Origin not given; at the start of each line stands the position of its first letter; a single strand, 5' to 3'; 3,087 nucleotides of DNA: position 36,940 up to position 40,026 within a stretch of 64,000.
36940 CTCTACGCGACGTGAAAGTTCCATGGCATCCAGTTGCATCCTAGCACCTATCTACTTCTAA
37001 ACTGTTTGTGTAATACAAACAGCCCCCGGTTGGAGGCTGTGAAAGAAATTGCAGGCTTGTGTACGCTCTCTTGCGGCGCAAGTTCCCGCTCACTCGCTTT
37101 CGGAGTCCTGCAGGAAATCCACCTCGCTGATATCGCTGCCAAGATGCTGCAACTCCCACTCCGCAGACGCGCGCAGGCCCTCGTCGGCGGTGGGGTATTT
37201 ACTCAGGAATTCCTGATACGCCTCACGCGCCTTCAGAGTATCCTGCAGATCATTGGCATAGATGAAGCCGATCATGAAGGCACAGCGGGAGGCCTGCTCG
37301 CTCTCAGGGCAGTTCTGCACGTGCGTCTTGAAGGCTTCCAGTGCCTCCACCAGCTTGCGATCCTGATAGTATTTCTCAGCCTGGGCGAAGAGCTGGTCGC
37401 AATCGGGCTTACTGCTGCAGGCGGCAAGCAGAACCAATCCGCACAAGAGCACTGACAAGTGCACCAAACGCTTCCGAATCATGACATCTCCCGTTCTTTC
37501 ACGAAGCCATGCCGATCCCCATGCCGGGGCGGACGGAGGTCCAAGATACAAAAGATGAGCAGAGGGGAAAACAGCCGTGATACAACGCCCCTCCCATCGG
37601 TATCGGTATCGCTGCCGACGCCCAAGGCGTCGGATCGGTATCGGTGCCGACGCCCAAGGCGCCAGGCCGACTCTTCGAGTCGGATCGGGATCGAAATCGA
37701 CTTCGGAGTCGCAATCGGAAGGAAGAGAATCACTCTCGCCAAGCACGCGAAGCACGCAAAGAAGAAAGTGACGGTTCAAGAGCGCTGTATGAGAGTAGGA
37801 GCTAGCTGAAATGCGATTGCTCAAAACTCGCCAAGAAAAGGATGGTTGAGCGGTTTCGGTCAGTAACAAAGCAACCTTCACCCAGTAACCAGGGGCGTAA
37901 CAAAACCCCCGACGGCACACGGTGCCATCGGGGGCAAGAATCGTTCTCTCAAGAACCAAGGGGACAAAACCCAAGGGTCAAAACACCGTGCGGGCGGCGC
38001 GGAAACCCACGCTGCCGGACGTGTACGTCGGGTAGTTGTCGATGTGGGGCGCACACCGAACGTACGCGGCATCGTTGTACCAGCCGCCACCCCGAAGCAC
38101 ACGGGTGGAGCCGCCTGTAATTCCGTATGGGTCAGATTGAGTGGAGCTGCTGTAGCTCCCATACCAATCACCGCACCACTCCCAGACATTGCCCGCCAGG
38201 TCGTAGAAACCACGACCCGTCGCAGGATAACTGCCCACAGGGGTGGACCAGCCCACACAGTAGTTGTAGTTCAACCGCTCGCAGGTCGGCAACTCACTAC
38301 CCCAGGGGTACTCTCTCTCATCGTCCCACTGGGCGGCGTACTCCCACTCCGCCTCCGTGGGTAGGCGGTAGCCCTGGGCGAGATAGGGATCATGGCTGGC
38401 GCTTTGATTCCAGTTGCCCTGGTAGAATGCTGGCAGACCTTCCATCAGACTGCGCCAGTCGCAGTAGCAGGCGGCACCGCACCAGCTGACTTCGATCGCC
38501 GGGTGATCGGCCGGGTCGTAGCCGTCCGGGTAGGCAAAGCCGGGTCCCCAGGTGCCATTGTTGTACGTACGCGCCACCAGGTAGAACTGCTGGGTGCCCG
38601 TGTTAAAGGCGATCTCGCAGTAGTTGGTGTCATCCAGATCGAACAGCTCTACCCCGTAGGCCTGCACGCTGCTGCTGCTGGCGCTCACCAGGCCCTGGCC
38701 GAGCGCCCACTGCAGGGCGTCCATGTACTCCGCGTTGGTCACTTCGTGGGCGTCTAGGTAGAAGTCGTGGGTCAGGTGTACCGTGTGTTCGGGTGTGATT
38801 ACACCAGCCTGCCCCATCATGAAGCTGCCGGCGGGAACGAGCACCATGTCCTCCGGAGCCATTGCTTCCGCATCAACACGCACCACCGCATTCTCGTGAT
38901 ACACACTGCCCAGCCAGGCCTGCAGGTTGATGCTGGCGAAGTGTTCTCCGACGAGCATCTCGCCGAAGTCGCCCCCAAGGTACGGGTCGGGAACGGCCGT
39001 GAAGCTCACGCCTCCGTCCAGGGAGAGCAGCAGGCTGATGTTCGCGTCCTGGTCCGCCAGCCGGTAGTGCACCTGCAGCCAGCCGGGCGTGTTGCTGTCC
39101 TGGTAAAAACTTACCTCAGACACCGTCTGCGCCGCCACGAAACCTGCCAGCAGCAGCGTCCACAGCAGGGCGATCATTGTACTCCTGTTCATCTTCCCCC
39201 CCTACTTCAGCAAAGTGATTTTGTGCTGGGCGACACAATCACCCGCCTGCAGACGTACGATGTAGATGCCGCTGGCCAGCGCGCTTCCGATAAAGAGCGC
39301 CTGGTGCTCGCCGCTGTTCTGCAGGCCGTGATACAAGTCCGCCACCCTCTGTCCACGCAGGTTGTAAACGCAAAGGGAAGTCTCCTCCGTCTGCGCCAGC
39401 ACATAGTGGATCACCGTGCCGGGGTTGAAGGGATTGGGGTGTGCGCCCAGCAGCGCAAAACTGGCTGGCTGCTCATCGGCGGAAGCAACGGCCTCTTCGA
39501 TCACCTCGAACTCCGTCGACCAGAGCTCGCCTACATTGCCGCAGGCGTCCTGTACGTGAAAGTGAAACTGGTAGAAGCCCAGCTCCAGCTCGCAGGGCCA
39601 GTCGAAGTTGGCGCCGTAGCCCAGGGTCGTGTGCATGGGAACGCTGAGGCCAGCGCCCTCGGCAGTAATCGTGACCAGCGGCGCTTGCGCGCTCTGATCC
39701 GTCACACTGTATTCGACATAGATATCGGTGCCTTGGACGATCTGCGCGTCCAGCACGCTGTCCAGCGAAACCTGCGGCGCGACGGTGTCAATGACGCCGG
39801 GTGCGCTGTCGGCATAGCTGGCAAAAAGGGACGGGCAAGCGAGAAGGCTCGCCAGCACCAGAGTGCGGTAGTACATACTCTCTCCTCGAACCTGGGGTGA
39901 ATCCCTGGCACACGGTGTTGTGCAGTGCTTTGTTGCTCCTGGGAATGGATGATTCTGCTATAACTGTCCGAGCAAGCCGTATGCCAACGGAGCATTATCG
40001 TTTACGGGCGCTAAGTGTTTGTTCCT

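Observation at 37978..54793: Tandem array of nine secreted FGE/SUMF1-domain paralogs (plus two pseudogenic copies), four preceded by an Ig-like T9SS-sorted partner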

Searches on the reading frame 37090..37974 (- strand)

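Call 5: search_protein_families(library=ncbifam, proteins=[window:37090-37974:-], max_evalue=0.01)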
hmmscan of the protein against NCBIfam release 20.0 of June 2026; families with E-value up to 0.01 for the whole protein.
window:37090-37974:- (294 aa): 5 families
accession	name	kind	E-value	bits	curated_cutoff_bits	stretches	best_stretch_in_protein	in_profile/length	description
TIGR03302.1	OM_YfiO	subfamily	3.7e-09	36.4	81.4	1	173-264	4-104/239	outer membrane protein assembly factor BamD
TIGR02795.1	tol_pal_ybgF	equivalog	1.4e-07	32.1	90.1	1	196-270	43-116/119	tol-pal system protein YbgF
NF008068.0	PRK10803.1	equivalog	3.5e-05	23.9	383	1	202-268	190-255/263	cell division protein CpoB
TIGR02917.1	PEP_TPR_lipo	equivalog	8.2e-05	20.7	312.2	1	171-242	2-69/899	XrtA/PEP-CTERM system TPR-repeat protein PrsT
NF052312.1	T9SS_PorW_SprE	equivalog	0.0014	17.4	250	1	198-265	185-709/716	type IX secretion system periplasmic lipoprotein PorW/SprE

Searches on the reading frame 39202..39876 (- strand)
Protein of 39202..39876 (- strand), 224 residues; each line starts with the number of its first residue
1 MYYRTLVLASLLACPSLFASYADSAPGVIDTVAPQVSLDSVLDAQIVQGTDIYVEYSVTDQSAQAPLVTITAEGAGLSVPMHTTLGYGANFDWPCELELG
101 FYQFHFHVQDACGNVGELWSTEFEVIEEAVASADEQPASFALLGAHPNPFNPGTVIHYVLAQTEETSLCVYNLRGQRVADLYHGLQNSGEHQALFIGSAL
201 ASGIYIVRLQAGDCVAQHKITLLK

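Call 4: search_protein_families(library=pfam, proteins=[window:39202-39876:-], max_evalue=0.01)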
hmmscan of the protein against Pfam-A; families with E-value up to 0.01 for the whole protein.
window:39202-39876:- (224 aa): 1 family
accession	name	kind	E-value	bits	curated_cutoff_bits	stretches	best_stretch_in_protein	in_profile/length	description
PF18962.6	Por_Secre_tail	-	4.2e-06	27.4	27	1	147-220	3-73/75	Secretion system C-terminal sorting domain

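Call 5: search_protein_families(library=ncbifam, proteins=[window:39202-39876:-], max_evalue=0.01)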
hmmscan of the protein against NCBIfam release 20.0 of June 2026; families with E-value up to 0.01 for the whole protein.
window:39202-39876:- (224 aa): 2 families
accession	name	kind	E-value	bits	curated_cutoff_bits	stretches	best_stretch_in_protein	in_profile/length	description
TIGR04183.1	Por_Secre_tail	domain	2.2e-09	37.2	23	1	147-220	3-69/72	T9SS type A sorting domain-containing protein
NF038113.1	T9SSA_dep_M36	equivalog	2.1e-05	22.9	885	1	141-220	791-866/869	T9SS-dependent M36 family metallopeptidase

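Call 58: predict_structure(alignment_id=A3)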
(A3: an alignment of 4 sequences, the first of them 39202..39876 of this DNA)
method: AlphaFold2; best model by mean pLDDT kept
length: 224 residues; sequences in the alignment: 4
mean_pLDDT: 46.0   pTM: 0.33
mean pLDDT of the five models: 46.0, 34.2, 31.9, 30.2, 29.6
residues with pLDDT >= 90: 0; 70-90: 0; 50-70: 106; < 50: 118
segments of 3 or more residues with pLDDT < 50: 1-65, 77-79, 86-96, 124-147, 161-163, 185-188, 221-224
pLDDT, mean of each block of 10 residues (from residue 1): 24 25 25 29 34 40 51 52 48 47 58 55 44 37 48 56 56 58 52 58 59 54 48
secondary structure, 60 per line:
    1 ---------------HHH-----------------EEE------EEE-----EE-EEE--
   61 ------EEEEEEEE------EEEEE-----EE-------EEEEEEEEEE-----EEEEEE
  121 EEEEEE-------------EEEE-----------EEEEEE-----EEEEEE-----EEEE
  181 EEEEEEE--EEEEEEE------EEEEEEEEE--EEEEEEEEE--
elements in order: E36-38 E45-47 E56-58 E67-74 E81-85 E100-109 E115-126 E140-143 E155-160 E166-171 E177-187 E190-196 E203-211 E214-222

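Call 65: search_protein_families(library=phrogs, proteins=[window:39202-39876:-], max_evalue=0.001)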
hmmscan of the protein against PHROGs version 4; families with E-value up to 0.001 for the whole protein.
window:39202-39876:- (224 aa): 0 families

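Call 66: search_protein_families(library=padloc, proteins=[window:39202-39876:-], max_evalue=0.001)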
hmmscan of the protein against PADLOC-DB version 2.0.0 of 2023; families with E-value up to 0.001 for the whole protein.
window:39202-39876:- (224 aa): 0 families

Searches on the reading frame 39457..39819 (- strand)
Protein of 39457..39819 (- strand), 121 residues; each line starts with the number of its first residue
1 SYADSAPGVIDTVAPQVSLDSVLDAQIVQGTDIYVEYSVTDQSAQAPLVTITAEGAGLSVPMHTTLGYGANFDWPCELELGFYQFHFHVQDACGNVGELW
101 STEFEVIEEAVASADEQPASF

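Call 40: find_homologous_proteins(query=window:39457-39819:-, max_evalue=0.001)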
Query seq(121 aa) (121 aa): 1 proteins with E <= 0.001 among 11 candidates.
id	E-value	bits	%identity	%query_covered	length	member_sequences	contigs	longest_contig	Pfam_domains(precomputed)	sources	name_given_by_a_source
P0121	1.5e-58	214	86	91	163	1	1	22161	-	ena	-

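Call 41: find_encoding_contigs(protein=P0121, flank=10000, max_places=5)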
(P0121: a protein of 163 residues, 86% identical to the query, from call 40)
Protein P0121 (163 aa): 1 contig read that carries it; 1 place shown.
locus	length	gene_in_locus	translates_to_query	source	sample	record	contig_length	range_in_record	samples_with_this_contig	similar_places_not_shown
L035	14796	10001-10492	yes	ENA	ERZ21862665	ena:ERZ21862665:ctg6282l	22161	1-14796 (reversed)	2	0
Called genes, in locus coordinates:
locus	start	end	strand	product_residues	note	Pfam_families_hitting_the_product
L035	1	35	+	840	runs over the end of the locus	PF12256:TcdB_toxin_midN (faint), PF01839:FG-GAP (faint), PF13517:FG-GAP_3, PF18962:Por_Secre_tail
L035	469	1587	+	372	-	PF00932:LTD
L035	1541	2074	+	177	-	PF18962:Por_Secre_tail, PF13860:FlgD_ig (weak)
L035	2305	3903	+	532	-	PF17092:PCB_OB (faint), PF13509:S1_2 (faint), PF00575:S1, PF23459:S1_RRP5 (weak), PF00575:S1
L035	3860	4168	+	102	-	PF00575:S1 (weak)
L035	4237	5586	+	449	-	PF00919:UPF0004, PF04055:Radical_SAM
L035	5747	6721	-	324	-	PF01555:N6_N4_Mtase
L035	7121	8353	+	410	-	PF03781:FGE-sulfatase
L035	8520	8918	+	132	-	-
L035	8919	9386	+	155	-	PF03781:FGE-sulfatase (faint)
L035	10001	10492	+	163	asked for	-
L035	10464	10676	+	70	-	PF18962:Por_Secre_tail (weak)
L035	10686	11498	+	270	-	-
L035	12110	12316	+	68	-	-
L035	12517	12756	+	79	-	-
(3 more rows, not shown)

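Call 59: search_protein_families(library=pfam, proteins=[window:39457-39819:-], max_evalue=5)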
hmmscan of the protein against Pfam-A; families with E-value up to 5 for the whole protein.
seq(121 aa): 1 family
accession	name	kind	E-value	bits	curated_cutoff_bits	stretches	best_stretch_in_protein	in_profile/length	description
PF19077.6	Big_13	-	0.025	15.5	27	1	37-105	31-99/102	Bacterial Ig-like domain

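Call 81: search_protein_representatives(protein=window:39457-39816:-)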
Query: 120 residues. Proteins with E-value up to 0.001 (for the whole library): 32; up to 1e-10: 6; up to 1e-30: 3. The best 32 are listed.
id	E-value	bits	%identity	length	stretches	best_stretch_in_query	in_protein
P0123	1.3e-68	244.5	93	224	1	1-120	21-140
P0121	1.9e-58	211.7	86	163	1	1-109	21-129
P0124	1.1e-34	135.1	26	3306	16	8-108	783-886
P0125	8.8e-17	77.3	33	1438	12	65-101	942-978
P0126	1.9e-14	69.8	30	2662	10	78-117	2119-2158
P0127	9.9e-11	57.8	36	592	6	70-113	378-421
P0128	5.4e-10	55.4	32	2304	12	8-58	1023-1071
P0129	5.8e-09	52.1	30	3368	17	9-102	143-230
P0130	1.3e-08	51.0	23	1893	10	9-111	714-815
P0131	7.3e-08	48.6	35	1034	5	68-106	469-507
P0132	1.8e-07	47.3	26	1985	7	8-105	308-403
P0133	2.7e-07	46.8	35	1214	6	41-80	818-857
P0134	3.1e-07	46.6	22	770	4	26-108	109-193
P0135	3.2e-07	46.5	30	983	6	11-97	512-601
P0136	3.0e-06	43.4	30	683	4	63-114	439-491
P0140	1.0e-05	41.6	31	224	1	1-120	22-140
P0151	6.5e-04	35.8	36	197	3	6-42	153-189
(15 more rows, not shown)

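Call 82: find_encoding_contigs(protein=P0140, flank=8000, max_places=4)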
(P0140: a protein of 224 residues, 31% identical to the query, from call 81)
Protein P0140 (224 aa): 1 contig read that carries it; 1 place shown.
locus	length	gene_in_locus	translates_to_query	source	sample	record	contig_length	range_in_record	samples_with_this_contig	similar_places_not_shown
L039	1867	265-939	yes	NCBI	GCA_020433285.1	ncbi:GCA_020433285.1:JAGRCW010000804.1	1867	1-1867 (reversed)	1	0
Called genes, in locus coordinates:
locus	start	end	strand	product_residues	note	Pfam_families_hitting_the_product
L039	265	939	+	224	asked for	PF13860:FlgD_ig (faint), PF18962:Por_Secre_tail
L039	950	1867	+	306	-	?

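Call 83: search_protein_families(library=pfam, proteins=[P0140, P0124, P0127, P0134, P0151], max_evalue=0.01)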
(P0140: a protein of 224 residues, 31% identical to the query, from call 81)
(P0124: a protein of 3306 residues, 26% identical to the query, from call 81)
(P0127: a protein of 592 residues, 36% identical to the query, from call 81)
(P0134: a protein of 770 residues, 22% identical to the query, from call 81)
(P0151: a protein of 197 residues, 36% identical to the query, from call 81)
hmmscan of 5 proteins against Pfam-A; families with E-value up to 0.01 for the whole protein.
P0140 (224 aa): 2 families
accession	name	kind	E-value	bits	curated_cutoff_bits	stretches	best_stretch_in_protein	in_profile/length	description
PF18962.6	Por_Secre_tail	-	8.1e-10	39.3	27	1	146-220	2-73/75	Secretion system C-terminal sorting domain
PF13860.13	FlgD_ig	-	3e-06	27.5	27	1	155-206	13-70/79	FlgD Ig-like domain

P0124 (3306 aa): 3 families
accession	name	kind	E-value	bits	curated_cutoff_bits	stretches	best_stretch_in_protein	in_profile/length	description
PF17957.7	Big_7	-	2.8e-33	114.8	24.1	7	1495-1563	7-69/70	Bacterial Ig domain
PF20942.3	DUF4785_2nd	-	6.5e-06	26.5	30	1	610-671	24-86/105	Domain of unknown function (DUF4785) central domain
PF13209.11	DUF4017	-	0.0094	16.3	21.6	0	2445-2463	39-57/60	Protein of unknown function (DUF4017)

P0127 (592 aa): 12 families
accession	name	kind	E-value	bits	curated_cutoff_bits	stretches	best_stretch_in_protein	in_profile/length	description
PF07495.19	Y_Y_Y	-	1.4e-17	63.8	26.6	1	168-216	8-55/65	Y_Y_Y domain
PF18911.6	PKD_4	-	4.6e-15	55.9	27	0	533-590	24-75/85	PKD domain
PF00801.26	PKD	-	3.7e-13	49.7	23.5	0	367-404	39-74/80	PKD domain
PF19077.6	Big_13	-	2.3e-11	44.5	27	0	184-217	57-93/102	Bacterial Ig-like domain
PF06832.18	BiPBP_C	-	5.2e-10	39.5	26.8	0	362-402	47-85/90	Penicillin-Binding Protein C-terminus Family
PF05345.18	He_PIG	-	1.4e-08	35.5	24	0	291-309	69-87/96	Putative Ig domain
PF12245.14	Big_3_2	-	2.3e-06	28.3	23.3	0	190-216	85-112/122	Bacterial Ig-like domain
PF17963.7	Big_9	-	2.7e-05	25.4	23.6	0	188-215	53-82/89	Bacterial Ig domain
PF15418.12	DUF4625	-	0.00016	22.4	27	0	197-215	104-122/131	Domain of unknown function (DUF4625)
PF22091.2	DUF6941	-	0.0017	19.1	27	0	88-137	34-83/125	Family of unknown function (DUF6941)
PF18887.5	MBG_3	-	0.0036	17.8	25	0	194-210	40-56/72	MBG domain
PF14436.11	EndoU_bacteria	-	0.0083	16.9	25.3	0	290-310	42-62/129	Bacterial EndoU nuclease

P0134 (770 aa): 6 families
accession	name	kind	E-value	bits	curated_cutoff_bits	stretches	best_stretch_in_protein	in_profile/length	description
PF19077.6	Big_13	-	8.4e-07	29.9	27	0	401-470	25-93/102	Bacterial Ig-like domain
PF23604.1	Ig_TRAPPC10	-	0.0011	19.5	27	0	325-350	27-52/117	TRAPPC10-like, immunoglobulin-like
PF09136.16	Glucodextran_B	-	0.0019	18.5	27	1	387-471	1-76/83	Glucodextranase, domain B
PF20803.2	PaaX_M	-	0.0027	18.2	24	0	325-358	33-66/83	PaaX protein central Cas2-like domain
PF14709.13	DND1_DSRM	-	0.0046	17.7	25.7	0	162-222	14-71/80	double strand RNA binding domain from DEAD END PROTEIN 1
PF16389.11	DUF4998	-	0.0067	16.4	29.1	0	405-474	35-106/199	Domain of unknown function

P0151 (197 aa): 10 families
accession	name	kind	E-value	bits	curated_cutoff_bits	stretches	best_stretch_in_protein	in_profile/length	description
PF17957.7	Big_7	-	2.6e-17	63.7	24.1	3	72-126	1-56/70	Bacterial Ig domain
PF19077.6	Big_13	-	6.2e-13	49.5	27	2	25-69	52-102/102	Bacterial Ig-like domain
PF09136.16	Glucodextran_B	-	1.6e-09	38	27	0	72-156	1-81/83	Glucodextranase, domain B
PF07495.19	Y_Y_Y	-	6.4e-06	26.4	26.6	0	26-67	21-64/65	Y_Y_Y domain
PF13750.12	Big_3_3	-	3.8e-05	23.8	27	0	34-81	6-58/157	Bacterial Ig-like domain (group 3)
PF22352.2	K319L-like_PKD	-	0.0002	21.8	27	0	30-67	47-84/84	K319L-like, PKD domain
PF24893.1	DUF7743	-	0.00035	20.7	27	0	66-104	1-36/120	Domain of unknown function (DUF7743)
PF20164.4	GspA_SrpA_N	-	0.00065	20.5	27.4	0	38-71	82-115/117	GspA/SrpA SigLec-like domain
PF13754.12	Big_3_4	-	0.0026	18.1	27.3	0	129-160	31-63/106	Domain of unknown function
PF24421.1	Ig_J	-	0.0033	18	29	0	24-67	57-101/104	Tip attachment protein J, Ig-like domain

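Call 86: search_protein_families(library=pfam, proteins=[L039:950-1867:+], max_evalue=1)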
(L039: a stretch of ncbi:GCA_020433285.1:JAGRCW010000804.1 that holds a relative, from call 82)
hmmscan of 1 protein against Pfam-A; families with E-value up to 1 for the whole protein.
L039:950-1867:+ (306 aa): 0 families
